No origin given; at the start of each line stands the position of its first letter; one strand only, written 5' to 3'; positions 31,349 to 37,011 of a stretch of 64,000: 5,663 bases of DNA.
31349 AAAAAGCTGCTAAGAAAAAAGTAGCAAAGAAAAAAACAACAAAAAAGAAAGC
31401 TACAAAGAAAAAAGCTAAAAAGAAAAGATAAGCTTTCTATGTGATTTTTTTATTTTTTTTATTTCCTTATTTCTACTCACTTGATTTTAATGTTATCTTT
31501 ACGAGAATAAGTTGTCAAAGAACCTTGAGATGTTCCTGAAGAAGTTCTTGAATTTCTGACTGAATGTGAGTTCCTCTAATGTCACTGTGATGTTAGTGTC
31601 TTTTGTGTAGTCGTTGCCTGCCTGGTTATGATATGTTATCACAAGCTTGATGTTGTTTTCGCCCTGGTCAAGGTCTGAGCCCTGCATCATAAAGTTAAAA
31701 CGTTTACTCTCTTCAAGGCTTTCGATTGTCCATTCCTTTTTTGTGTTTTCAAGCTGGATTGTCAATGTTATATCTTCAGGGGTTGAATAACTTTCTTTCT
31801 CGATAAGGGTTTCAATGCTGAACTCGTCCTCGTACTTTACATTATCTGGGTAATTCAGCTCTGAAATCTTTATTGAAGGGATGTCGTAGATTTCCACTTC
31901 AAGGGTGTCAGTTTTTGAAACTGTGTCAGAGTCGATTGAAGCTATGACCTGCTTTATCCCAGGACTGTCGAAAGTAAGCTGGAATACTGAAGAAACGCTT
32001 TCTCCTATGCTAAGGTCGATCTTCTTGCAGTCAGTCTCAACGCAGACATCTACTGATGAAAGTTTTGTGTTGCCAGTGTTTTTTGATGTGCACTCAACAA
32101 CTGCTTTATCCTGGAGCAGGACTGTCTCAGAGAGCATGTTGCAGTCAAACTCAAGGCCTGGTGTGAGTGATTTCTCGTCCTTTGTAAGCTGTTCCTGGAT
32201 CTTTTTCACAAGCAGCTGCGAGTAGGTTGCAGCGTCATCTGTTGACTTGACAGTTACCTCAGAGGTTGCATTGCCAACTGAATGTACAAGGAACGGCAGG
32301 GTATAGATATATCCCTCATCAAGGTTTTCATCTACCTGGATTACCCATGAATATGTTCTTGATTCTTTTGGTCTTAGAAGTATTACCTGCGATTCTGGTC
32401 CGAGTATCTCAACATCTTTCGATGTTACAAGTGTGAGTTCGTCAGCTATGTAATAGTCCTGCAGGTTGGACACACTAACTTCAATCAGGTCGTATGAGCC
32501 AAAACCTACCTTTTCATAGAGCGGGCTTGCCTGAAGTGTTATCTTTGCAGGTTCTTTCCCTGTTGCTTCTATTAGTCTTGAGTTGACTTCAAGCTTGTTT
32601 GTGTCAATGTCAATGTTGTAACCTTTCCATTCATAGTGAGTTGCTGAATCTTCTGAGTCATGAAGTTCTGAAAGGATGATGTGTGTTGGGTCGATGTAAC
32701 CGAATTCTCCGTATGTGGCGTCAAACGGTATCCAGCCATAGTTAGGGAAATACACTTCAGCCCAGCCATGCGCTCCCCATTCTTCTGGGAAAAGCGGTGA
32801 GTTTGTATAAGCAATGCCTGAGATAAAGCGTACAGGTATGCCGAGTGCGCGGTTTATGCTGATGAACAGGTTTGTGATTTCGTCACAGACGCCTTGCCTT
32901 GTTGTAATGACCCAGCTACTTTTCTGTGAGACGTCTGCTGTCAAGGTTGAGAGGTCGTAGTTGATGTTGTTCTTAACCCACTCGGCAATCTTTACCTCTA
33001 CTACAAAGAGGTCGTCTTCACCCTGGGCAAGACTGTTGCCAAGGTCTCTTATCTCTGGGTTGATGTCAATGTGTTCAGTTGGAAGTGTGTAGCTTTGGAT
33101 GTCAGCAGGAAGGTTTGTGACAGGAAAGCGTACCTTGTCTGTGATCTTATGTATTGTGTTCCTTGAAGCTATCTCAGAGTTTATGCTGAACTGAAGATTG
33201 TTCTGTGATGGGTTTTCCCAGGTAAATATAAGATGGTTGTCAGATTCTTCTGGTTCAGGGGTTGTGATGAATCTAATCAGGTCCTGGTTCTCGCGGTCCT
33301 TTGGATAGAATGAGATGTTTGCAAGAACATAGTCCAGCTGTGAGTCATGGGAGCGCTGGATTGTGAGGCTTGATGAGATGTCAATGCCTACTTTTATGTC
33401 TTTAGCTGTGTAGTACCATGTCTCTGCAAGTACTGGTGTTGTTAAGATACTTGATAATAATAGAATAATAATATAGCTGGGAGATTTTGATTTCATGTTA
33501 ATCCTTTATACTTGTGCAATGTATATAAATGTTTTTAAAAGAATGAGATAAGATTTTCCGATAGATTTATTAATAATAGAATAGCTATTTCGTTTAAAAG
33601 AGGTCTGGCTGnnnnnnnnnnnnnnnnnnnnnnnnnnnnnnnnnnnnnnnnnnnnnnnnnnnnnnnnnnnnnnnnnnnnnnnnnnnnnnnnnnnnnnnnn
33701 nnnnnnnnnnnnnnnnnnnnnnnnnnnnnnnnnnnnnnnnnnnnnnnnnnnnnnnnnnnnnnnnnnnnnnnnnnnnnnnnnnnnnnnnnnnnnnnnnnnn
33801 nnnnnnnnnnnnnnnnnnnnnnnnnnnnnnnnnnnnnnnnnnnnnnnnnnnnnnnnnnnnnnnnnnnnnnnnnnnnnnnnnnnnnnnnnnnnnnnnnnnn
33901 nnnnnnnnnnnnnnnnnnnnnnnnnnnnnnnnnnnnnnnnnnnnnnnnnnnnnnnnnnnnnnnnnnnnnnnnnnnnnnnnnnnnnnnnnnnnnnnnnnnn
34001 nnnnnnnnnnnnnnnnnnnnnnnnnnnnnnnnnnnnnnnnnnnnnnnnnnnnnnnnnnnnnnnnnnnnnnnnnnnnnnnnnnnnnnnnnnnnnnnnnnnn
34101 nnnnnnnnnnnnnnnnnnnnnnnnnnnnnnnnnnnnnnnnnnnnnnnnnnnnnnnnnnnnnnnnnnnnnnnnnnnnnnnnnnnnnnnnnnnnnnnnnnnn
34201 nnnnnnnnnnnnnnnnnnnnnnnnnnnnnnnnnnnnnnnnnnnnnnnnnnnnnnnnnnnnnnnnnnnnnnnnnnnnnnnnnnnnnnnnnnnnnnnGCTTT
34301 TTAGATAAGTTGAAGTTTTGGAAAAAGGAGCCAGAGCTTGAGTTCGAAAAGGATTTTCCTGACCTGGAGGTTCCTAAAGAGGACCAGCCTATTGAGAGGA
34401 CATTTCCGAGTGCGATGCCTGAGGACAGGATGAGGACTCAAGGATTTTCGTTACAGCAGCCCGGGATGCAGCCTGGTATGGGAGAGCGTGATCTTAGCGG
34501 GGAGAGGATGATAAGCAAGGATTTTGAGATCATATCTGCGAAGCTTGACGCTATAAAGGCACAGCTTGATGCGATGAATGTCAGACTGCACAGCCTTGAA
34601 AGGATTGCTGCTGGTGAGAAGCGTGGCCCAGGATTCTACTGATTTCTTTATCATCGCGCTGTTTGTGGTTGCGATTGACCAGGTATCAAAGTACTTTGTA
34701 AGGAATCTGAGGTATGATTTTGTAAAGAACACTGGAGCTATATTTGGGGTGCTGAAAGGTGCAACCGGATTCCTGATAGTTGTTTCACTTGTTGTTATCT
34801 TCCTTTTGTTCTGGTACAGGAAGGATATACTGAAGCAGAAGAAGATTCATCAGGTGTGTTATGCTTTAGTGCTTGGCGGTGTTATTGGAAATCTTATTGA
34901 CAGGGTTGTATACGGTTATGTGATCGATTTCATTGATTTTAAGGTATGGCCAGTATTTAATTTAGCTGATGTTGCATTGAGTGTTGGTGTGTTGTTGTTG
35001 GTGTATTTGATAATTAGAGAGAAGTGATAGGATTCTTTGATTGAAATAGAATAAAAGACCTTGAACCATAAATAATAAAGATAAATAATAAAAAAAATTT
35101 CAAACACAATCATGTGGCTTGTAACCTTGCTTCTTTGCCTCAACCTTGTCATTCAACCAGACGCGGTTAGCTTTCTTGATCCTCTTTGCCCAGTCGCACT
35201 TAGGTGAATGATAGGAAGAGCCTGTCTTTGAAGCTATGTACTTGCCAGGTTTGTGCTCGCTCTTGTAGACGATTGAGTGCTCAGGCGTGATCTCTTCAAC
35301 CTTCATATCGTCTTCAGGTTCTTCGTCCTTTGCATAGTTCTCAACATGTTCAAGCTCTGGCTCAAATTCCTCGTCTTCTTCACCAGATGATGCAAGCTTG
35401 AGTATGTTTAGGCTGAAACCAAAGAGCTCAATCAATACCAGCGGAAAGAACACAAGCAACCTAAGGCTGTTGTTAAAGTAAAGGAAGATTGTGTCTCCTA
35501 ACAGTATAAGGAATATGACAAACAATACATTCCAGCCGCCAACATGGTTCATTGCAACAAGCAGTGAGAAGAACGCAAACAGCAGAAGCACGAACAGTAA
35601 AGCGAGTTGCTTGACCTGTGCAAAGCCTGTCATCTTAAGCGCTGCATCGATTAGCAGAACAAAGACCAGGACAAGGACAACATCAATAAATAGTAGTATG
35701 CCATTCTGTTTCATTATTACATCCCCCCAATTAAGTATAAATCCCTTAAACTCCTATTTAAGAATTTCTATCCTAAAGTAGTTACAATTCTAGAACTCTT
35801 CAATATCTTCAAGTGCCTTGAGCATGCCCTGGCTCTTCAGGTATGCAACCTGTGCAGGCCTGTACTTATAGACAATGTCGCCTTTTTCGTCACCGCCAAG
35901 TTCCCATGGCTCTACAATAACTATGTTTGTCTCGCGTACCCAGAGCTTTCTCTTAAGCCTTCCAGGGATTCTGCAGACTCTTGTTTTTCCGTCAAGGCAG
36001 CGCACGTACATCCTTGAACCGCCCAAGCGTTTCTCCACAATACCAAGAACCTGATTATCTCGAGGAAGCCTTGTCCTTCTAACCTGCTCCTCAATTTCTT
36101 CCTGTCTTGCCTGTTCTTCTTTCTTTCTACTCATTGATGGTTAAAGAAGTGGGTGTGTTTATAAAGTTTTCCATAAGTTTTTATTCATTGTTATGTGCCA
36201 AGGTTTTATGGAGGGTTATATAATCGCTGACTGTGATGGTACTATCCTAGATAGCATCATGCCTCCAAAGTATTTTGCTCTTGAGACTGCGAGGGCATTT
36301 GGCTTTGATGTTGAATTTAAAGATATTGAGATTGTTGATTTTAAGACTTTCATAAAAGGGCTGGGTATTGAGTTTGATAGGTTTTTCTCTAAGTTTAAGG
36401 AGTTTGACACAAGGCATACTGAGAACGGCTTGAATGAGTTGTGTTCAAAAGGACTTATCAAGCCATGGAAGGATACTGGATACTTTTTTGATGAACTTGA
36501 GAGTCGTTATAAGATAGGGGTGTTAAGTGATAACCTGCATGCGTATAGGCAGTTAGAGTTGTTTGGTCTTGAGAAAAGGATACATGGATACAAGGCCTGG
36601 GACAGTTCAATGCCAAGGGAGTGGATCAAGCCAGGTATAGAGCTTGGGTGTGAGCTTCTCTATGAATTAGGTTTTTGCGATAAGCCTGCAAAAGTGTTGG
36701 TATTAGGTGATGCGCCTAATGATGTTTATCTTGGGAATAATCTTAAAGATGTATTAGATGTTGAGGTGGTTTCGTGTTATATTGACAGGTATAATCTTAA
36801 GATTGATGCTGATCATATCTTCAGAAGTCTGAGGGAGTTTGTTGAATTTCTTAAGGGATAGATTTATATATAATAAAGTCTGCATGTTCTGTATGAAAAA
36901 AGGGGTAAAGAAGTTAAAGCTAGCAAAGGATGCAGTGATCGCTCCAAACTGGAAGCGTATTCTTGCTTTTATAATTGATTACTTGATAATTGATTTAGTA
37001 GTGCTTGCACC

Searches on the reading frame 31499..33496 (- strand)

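Call 11: search_protein_families(library=pfam, proteins=[window:31499-33496:-], max_evalue=0.001)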
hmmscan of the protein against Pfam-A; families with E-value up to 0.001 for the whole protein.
window:31499-33496:- (665 aa): 2 families
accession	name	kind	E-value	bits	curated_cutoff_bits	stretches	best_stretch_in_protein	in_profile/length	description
PF01841.26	Transglut_core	-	5e-25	88.3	23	1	152-260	3-108/108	Transglutaminase-like superfamily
PF04473.18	DUF553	-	0.00075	19.4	20.5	0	167-233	19-93/140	Transglutaminase-like domain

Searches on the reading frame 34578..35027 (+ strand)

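Call 82: search_protein_families(library=pfam, proteins=[window:34578-35027:+], max_evalue=0.001)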
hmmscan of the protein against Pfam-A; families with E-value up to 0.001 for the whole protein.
window:34578-35027:+ (149 aa): 1 family
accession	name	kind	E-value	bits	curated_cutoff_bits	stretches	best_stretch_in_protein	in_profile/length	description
PF01252.23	Peptidase_A8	-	7.2e-32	111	25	1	26-146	1-141/142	Signal peptidase (SPase) II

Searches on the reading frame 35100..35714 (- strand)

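Call 69: search_protein_families(library=pfam, proteins=[window:35100-35714:-], max_evalue=10)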
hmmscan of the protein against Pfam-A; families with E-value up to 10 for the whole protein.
window:35100-35714:- (204 aa): 1 family
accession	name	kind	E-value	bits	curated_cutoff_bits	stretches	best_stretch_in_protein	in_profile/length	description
PF06398.17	Pex24p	-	0.07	12.6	26.8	1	21-136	126-241/358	Integral peroxisomal membrane peroxin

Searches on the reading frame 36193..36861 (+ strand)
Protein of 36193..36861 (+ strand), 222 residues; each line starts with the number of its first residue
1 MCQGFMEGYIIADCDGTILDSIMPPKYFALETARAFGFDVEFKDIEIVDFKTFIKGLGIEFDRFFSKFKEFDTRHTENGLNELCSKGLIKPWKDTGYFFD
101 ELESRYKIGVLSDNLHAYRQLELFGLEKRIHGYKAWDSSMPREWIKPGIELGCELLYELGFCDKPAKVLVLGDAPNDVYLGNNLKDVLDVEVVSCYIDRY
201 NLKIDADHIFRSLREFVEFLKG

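Call 69: search_protein_families(library=pfam, proteins=[window:36193-36861:+], max_evalue=10)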
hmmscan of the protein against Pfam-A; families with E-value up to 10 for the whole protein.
window:36193-36861:+ (222 aa): 2 families
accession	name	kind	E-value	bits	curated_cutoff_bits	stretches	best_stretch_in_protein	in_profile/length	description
PF00702.32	Hydrolase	-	6.7e-06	27.1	26.4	1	10-178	4-184/191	haloacid dehalogenase-like hydrolase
PF13419.12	HAD_2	-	2.4e-05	25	23.8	1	10-183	1-170/178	Haloacid dehalogenase-like hydrolase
